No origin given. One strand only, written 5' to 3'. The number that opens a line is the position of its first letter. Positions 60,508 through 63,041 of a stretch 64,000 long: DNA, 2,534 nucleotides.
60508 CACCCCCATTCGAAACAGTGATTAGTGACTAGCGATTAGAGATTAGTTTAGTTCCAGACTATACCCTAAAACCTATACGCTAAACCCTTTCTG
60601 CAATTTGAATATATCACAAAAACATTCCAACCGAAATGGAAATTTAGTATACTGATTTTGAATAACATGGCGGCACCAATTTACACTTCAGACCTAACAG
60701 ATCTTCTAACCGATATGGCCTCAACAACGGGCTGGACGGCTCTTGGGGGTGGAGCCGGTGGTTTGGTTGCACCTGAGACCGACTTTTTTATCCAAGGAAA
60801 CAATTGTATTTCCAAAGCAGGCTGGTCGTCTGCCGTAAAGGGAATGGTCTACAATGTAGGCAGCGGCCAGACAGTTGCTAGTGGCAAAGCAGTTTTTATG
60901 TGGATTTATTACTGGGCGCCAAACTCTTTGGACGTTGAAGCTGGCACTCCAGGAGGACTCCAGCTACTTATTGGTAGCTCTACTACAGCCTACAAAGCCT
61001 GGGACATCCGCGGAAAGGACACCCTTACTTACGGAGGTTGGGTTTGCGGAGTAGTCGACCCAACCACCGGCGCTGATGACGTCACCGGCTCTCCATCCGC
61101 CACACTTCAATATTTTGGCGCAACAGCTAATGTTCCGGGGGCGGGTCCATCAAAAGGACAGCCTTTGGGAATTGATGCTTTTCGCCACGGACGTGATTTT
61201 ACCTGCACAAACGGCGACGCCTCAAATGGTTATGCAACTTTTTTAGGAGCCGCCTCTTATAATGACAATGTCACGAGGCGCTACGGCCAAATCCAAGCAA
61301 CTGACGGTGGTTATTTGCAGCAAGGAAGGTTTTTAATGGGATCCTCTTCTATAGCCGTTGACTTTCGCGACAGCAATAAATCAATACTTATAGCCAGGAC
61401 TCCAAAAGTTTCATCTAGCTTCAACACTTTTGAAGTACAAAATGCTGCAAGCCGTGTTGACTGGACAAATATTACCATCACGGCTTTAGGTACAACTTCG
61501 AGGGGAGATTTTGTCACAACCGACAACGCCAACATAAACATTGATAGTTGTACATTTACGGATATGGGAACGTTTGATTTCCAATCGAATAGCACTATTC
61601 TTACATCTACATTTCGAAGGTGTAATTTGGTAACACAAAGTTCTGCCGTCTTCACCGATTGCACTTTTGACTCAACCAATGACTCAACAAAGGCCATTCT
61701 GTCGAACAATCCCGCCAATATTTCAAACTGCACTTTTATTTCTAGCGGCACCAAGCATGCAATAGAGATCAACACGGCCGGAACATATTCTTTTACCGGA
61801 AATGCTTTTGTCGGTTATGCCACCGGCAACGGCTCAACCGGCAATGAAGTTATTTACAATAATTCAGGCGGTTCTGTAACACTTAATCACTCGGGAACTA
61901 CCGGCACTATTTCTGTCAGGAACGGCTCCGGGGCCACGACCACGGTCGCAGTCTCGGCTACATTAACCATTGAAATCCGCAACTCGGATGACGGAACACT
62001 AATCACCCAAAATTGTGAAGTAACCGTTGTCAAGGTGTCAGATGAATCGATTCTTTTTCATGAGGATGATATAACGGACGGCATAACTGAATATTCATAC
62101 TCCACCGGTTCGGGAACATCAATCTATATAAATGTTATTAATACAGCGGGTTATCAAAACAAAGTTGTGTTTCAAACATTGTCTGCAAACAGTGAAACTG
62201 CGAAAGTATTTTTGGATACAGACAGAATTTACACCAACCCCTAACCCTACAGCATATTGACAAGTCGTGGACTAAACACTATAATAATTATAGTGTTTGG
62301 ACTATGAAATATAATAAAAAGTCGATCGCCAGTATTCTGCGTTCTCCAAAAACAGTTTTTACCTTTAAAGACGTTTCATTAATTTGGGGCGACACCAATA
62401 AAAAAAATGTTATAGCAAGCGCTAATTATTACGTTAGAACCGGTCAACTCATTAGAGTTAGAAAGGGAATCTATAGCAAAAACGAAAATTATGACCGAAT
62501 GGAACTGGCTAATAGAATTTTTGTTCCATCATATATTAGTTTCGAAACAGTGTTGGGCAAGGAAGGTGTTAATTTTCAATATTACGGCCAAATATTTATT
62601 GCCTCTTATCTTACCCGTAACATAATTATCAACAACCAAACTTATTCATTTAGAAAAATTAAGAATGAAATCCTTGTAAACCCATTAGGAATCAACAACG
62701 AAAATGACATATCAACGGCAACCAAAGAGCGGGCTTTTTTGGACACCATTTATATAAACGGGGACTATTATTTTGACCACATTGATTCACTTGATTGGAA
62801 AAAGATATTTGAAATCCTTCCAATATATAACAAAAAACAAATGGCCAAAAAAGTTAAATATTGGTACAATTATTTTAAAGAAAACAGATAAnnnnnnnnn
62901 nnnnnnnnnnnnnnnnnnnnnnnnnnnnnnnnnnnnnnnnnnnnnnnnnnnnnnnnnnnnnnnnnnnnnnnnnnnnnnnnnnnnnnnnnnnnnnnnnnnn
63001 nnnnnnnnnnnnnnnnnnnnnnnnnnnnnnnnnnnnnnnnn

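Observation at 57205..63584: Defence island with three AbiEi/AbiEii pairs surrounding a foreign beta-helix gene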

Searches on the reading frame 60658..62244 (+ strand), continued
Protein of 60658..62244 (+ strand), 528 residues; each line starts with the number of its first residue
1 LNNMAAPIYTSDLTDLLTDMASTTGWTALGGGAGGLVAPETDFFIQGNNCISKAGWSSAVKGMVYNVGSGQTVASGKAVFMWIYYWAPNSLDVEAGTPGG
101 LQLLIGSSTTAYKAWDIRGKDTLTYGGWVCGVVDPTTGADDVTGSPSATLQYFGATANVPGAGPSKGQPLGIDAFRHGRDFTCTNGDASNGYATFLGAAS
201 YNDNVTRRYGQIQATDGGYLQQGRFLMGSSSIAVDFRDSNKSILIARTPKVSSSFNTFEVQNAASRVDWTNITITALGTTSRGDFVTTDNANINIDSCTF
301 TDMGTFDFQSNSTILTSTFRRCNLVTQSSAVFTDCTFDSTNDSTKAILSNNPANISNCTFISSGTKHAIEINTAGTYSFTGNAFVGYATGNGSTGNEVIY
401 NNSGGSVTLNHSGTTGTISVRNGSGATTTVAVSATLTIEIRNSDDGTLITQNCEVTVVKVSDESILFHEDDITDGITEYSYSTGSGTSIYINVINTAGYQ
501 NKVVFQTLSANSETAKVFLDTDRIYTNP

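Call 60: search_solved_structures(query=A1, max_evalue=1)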
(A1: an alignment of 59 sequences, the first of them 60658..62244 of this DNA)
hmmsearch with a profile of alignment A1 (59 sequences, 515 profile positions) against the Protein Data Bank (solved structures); distinct sequences matched with E-value up to 1: 1.
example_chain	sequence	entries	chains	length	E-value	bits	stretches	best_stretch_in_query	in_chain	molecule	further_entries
2w7z_A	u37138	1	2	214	0.94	11.2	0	275-346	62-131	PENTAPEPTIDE REPEAT FAMILY PROTEIN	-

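Call 73: search_protein_families(library=ncbifam, proteins=[window:60667-62244:+], max_evalue=0.001)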
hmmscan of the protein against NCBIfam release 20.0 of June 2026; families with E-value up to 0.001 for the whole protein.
window:60667-62244:+ (525 aa): 0 families

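Call 86: search_protein_families(library=padloc, proteins=[L003:8758-9867:+, L003:11597-12748:-, L003:14239-15351:-, L002:11275-12429:-, L001:14595-15260:+, L001:15386-15718:+, L001:15747-16028:+], max_evalue=0.001)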
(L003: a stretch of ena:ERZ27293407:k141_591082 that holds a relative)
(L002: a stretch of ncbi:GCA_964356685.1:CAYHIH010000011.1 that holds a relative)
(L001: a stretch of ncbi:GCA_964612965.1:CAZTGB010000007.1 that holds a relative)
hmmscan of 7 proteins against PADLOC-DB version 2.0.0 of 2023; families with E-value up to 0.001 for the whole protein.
L003:8758-9867:+ (369 aa): 7 families
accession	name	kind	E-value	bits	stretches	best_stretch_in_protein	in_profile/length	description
PDLC04789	PDC-S01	-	1.7e-79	265.6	1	3-348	4-343/375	-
PDLC04790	PDC-S01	-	4.9e-61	204.7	1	3-359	14-381/422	-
PDLC04787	PDC-S01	-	1.5e-47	160.4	1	9-343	20-355/412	-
PDLC04791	PDC-S01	-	1e-29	101.4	1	3-349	4-355/395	-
PDLC04786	PDC-S01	-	8.3e-17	59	1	1-344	3-385/439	-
PDLC04788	PDC-S01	-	1e-14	52.3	1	2-310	3-346/448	-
PDLC04792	PDC-S01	-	3.3e-12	43.7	1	3-145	4-157/452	-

L003:11597-12748:- (383 aa): 7 families
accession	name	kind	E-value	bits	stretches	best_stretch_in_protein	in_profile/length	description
PDLC04787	PDC-S01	-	3.7e-87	290.8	1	2-355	47-392/412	-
PDLC04789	PDC-S01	-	2.1e-18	64.5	1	47-324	69-345/375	-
PDLC04791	PDC-S01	-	3e-18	63.7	1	33-296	61-329/395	-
PDLC04790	PDC-S01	-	9.2e-12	42.4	1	81-309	110-356/422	-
PDLC04786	PDC-S01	-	4.2e-10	37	1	14-121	46-158/439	-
PDLC04788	PDC-S01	-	2.2e-06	24.9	1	14-142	44-184/448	-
PDLC04792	PDC-S01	-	1.5e-05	21.8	1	22-124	58-159/452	-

L003:14239-15351:- (370 aa): 7 families
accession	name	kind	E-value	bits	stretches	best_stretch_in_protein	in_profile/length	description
PDLC04789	PDC-S01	-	3.7e-46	155.9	1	4-353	2-364/375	-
PDLC04790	PDC-S01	-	2.2e-38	130.1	2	142-326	172-365/422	-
PDLC04787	PDC-S01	-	8.8e-37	124.9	2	115-331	146-360/412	-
PDLC04791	PDC-S01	-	5.3e-17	59.6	1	145-359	159-381/395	-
PDLC04786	PDC-S01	-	7.6e-13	46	1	250-348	301-405/439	-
PDLC04788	PDC-S01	-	2.1e-10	38.1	1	132-325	168-379/448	-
PDLC04792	PDC-S01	-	4.5e-09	33.4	0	256-326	306-382/452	-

L002:11275-12429:- (384 aa): 10 families
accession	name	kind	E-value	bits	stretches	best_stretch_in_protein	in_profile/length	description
PDLC04789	PDC-S01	-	3.4e-87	290.9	1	4-379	2-373/375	-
PDLC04790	PDC-S01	-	5.7e-53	178.1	1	3-360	11-376/422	-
PDLC04787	PDC-S01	-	2.9e-44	149.6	1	4-342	11-349/412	-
PDLC04791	PDC-S01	-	3.1e-28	96.6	1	4-364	2-364/395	-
PDLC04792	PDC-S01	-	2.5e-17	60.6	2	5-110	3-122/452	-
PDLC04786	PDC-S01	-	1.7e-15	54.8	1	4-360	3-395/439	-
PDLC04788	PDC-S01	-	1.7e-14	51.6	1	4-358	2-389/448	-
PDLC04140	mad8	-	4.2e-06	24.5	1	22-170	28-120/314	mads_8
PDLC02499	BrxF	-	0.00021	19.7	1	8-54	5-54/133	BrxF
PDLC04476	PDC-M16A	-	0.00022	17.8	1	3-47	7-51/691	-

L001:14595-15260:+ (221 aa): 8 families
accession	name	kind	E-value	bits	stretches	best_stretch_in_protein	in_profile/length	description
PDLC02307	AbiEii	-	2.5e-10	38.5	1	14-166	15-159/219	AbiEii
PDLC02304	AbiEii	-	6.3e-08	30.9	1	122-172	158-208/260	AbiEii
PDLC02323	AbiEii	-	4.6e-07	27.7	1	125-170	157-201/248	AbiEii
PDLC02288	AbiEii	-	4.9e-07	26.9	1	124-162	172-214/294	AbiEii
PDLC02296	AbiEii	-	3.9e-05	21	0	120-169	164-214/282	AbiEii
PDLC02294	AbiEii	-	5.6e-05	21.1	0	17-164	34-198/260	AbiEii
PDLC02320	AbiEii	-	0.00042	18.3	1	106-162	15-74/147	AbiEii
PDLC02305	AbiEii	-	0.00049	17.4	0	116-165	153-207/306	AbiEii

L001:15386-15718:+ (110 aa): 1 family
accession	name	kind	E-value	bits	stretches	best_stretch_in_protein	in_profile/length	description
PDLC03886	NsnC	-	7.6e-08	30.1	1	37-102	217-283/293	-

L001:15747-16028:+ (93 aa): 18 families
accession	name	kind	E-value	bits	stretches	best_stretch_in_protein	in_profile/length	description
PDLC02926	HTH_VI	-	3.4e-10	38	1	39-85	8-54/92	-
PDLC04760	PDC-M64C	-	9.2e-09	33.6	1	25-89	19-83/93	-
PDLC04759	PDC-M64B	-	6.2e-08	30.8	1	18-90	15-84/135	-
PDLC04762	PDC-M64C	-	1.7e-07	29.2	1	16-88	14-83/97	-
PDLC03952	RmrA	-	2e-07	28.2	1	33-86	23-76/395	-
PDLC04142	capH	-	3.1e-07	29.4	1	37-87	11-61/103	capH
PDLC03949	RmrA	-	4.3e-07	27.1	1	36-85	6-55/363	-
PDLC04758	PDC-M64B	-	4.4e-07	28.4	1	30-89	28-87/123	-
PDLC03951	RmrA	-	4.2e-06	24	1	36-85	12-61/400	-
PDLC03956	RmrA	-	8.1e-06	23.1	1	34-84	10-61/399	-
PDLC03948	RmrA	-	8.8e-06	22.8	1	37-85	13-61/397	-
PDLC04757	PDC-M64B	-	1.1e-05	23.4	1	32-90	29-87/128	-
PDLC03954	RmrA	-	3.8e-05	20.8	1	36-84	14-62/380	-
PDLC03946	RmrA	-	4.3e-05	20.4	1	36-85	6-55/357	-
PDLC03955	RmrA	-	5.9e-05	20.5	1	36-85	24-73/371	-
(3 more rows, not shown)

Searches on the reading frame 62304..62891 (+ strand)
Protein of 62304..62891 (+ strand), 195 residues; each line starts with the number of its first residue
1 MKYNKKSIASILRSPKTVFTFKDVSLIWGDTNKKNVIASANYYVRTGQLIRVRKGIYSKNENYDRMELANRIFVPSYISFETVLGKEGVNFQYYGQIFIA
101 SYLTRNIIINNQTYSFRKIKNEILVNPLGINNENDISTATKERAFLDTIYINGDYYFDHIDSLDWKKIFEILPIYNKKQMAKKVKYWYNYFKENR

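Call 3: search_protein_families(library=pfam, proteins=[window:62304-62891:+], max_evalue=0.01)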
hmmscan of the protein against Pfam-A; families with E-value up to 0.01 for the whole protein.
window:62304-62891:+ (195 aa): 1 family
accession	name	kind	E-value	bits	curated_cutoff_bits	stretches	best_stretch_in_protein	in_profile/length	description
PF02976.21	MutH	-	0.0036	17.6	23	1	110-184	7-79/103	DNA mismatch repair enzyme MutH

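Call 4: search_protein_families(library=padloc, proteins=[window:62304-62891:+], max_evalue=0.01)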
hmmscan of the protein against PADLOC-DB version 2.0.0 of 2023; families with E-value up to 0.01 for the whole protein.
window:62304-62891:+ (195 aa): 16 families
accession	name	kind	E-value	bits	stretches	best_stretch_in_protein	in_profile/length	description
PDLC02255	AbiEi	-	8.1e-61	202.9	1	5-186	2-182/186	AbiEi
PDLC02241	AbiEi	-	3.9e-16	57.4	1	17-155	13-150/199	AbiEi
PDLC02272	AbiEi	-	5e-13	47.3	1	18-189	15-196/200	AbiEi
PDLC02230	AbiEi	-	3.7e-12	44.3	1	41-152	24-137/192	AbiEi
PDLC02269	AbiEi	-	7.3e-10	36.6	1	17-193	11-196/251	AbiEi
PDLC02287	AbiEi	-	2.8e-09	34.9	1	17-193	11-196/253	AbiEi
PDLC02267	AbiEi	-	2.9e-09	34.8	1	11-150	13-153/252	AbiEi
PDLC02273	AbiEi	-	4.4e-06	24.9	1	35-184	32-186/205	AbiEi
PDLC02240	AbiEi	-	1.7e-05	22.4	1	18-88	17-91/216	AbiEi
PDLC02232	AbiEi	-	2.5e-05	22.2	1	7-89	9-97/177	AbiEi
PDLC02225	AbiEi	-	0.00011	20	1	40-123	35-117/198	AbiEi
PDLC02270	AbiEi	-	0.00018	18.7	1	16-99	10-102/265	AbiEi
PDLC02274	AbiEi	-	0.00068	17.4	1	38-88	36-91/217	AbiEi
PDLC02229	AbiEi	-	0.0016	17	1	2-62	2-59/131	AbiEi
PDLC02226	AbiEi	-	0.0074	14.2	0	12-60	12-58/202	AbiEi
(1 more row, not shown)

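Call 73: search_protein_families(library=ncbifam, proteins=[window:62304-62891:+], max_evalue=0.001)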
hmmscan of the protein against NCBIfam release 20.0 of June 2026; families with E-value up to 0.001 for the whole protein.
window:62304-62891:+ (195 aa): 1 family
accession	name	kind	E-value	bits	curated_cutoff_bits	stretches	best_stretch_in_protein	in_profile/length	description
NF047376.1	TAA_AbiEi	equivalog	9.6e-06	25.4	150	1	8-89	10-98/172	type IV toxin-antitoxin system AbiEi family antitoxin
